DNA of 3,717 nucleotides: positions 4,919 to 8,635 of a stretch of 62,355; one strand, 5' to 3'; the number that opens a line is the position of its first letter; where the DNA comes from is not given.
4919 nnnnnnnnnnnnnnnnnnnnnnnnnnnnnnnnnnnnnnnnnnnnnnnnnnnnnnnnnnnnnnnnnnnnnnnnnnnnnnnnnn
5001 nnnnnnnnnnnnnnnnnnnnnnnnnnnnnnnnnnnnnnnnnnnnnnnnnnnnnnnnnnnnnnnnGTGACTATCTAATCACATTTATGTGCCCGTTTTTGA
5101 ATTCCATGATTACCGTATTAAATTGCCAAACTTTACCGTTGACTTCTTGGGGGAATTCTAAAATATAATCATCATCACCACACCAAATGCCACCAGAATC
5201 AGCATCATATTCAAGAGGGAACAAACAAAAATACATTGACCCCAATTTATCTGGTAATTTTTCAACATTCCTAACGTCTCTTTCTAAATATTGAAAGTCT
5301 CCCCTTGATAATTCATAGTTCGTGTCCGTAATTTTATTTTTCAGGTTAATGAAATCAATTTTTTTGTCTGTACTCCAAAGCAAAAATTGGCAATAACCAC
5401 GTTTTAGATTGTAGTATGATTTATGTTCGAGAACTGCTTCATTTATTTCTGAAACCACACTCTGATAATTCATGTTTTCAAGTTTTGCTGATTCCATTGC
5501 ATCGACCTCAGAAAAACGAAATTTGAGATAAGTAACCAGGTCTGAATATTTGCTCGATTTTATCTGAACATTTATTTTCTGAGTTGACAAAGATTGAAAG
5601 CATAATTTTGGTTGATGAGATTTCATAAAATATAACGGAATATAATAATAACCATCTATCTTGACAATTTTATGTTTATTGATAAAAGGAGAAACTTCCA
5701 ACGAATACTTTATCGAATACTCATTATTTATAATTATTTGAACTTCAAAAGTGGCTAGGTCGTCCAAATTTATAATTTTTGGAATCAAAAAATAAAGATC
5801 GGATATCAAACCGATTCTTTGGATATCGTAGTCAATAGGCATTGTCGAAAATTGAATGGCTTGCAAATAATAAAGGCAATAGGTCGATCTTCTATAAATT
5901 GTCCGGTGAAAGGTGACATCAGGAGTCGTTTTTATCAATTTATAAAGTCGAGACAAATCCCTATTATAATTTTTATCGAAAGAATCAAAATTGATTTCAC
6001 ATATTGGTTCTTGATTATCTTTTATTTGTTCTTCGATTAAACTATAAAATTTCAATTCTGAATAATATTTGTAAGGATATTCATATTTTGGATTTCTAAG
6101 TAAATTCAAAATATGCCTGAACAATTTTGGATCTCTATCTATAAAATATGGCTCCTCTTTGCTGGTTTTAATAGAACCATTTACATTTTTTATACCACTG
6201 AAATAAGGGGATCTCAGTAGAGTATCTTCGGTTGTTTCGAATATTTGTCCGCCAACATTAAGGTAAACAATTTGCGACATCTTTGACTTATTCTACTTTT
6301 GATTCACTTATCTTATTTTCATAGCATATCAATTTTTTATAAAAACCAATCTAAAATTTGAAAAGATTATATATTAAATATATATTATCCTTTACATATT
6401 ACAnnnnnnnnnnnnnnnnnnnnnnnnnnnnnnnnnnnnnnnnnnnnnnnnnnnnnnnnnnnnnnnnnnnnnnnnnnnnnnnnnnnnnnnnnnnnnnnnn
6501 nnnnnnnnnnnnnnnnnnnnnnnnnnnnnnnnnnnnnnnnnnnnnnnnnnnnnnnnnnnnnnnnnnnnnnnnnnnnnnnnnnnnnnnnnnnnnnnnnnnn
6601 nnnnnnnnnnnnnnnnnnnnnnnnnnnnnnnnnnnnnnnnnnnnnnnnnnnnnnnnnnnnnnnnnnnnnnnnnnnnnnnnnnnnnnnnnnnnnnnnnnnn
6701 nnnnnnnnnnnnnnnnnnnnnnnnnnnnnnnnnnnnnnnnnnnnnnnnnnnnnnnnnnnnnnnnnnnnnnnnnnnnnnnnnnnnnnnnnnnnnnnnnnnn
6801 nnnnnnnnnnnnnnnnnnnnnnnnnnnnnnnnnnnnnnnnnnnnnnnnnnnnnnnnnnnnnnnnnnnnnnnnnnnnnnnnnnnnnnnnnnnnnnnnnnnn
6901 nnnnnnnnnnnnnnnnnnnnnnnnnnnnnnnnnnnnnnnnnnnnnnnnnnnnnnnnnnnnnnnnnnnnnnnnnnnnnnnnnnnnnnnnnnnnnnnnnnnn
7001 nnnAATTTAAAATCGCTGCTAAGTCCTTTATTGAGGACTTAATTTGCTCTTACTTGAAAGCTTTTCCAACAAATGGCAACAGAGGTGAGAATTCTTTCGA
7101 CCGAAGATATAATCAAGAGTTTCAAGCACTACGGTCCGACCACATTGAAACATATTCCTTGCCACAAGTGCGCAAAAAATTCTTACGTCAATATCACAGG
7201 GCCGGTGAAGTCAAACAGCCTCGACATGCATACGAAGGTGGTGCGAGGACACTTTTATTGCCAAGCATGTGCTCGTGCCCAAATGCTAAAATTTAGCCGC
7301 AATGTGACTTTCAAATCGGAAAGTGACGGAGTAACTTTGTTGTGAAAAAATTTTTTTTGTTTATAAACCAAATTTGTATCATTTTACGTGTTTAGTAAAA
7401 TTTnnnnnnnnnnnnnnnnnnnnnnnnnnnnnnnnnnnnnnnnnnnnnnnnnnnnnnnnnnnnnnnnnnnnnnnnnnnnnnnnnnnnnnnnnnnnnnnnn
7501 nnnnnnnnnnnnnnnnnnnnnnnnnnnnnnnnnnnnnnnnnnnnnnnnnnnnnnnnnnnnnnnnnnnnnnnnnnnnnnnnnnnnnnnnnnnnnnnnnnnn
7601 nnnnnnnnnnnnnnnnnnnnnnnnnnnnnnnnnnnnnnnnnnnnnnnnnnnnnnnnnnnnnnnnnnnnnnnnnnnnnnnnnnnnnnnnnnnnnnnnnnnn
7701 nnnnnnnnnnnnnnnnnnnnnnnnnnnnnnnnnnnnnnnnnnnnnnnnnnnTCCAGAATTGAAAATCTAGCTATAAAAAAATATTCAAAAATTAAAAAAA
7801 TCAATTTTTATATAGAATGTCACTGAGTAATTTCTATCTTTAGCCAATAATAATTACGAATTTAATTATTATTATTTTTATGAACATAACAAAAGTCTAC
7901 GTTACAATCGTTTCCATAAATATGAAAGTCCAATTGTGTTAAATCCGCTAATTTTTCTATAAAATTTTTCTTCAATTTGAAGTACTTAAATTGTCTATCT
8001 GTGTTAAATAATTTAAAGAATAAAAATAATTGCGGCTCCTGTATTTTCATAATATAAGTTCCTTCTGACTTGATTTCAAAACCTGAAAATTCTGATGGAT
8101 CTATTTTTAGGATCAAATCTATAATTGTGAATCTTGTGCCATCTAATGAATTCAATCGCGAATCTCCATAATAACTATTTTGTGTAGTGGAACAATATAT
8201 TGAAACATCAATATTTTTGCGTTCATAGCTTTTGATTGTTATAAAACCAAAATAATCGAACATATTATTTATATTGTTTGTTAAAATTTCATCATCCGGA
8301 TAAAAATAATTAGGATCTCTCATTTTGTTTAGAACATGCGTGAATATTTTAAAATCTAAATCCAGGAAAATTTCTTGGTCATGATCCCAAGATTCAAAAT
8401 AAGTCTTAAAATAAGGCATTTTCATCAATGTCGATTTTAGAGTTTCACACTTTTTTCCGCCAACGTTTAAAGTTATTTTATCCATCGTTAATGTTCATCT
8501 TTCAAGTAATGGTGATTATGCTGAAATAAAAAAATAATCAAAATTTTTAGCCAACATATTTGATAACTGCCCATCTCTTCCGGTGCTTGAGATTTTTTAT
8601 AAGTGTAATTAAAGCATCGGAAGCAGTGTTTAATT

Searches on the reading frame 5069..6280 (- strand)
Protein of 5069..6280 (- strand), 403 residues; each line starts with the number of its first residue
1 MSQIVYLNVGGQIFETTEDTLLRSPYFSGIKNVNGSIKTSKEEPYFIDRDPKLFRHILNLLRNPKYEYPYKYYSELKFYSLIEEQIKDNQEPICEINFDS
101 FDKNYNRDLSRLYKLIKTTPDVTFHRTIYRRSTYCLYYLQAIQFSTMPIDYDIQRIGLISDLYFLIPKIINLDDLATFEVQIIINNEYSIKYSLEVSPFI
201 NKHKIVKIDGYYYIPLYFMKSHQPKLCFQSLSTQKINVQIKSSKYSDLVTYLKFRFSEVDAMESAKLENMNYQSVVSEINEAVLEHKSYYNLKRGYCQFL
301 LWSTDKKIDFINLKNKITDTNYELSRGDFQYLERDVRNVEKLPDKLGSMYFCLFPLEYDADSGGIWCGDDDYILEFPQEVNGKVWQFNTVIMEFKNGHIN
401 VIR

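Call 14: search_protein_families(library=pfam, proteins=[window:5069-6280:-], max_evalue=0.001)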
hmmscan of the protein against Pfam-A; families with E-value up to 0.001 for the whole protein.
window:5069-6280:- (403 aa): 1 family
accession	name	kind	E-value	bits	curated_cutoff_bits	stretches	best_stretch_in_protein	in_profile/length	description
PF02214.28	BTB_2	-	9.7e-14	51.9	21.4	1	5-87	1-92/94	BTB/POZ domain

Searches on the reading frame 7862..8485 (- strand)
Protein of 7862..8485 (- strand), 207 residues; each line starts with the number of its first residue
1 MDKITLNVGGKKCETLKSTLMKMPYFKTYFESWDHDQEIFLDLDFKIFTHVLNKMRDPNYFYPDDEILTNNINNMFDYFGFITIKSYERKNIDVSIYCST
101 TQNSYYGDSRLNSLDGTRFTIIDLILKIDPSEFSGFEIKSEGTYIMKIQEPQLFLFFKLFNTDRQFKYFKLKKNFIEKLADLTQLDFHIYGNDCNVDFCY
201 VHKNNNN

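Call 38: search_protein_families(library=pfam, proteins=[window:7862-8485:-], max_evalue=0.001)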
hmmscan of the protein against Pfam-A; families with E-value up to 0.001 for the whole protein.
window:7862-8485:- (207 aa): 1 family
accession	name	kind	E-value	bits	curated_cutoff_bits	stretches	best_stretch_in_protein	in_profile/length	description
PF02214.28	BTB_2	-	2.3e-07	31.5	21.4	1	4-79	1-84/94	BTB/POZ domain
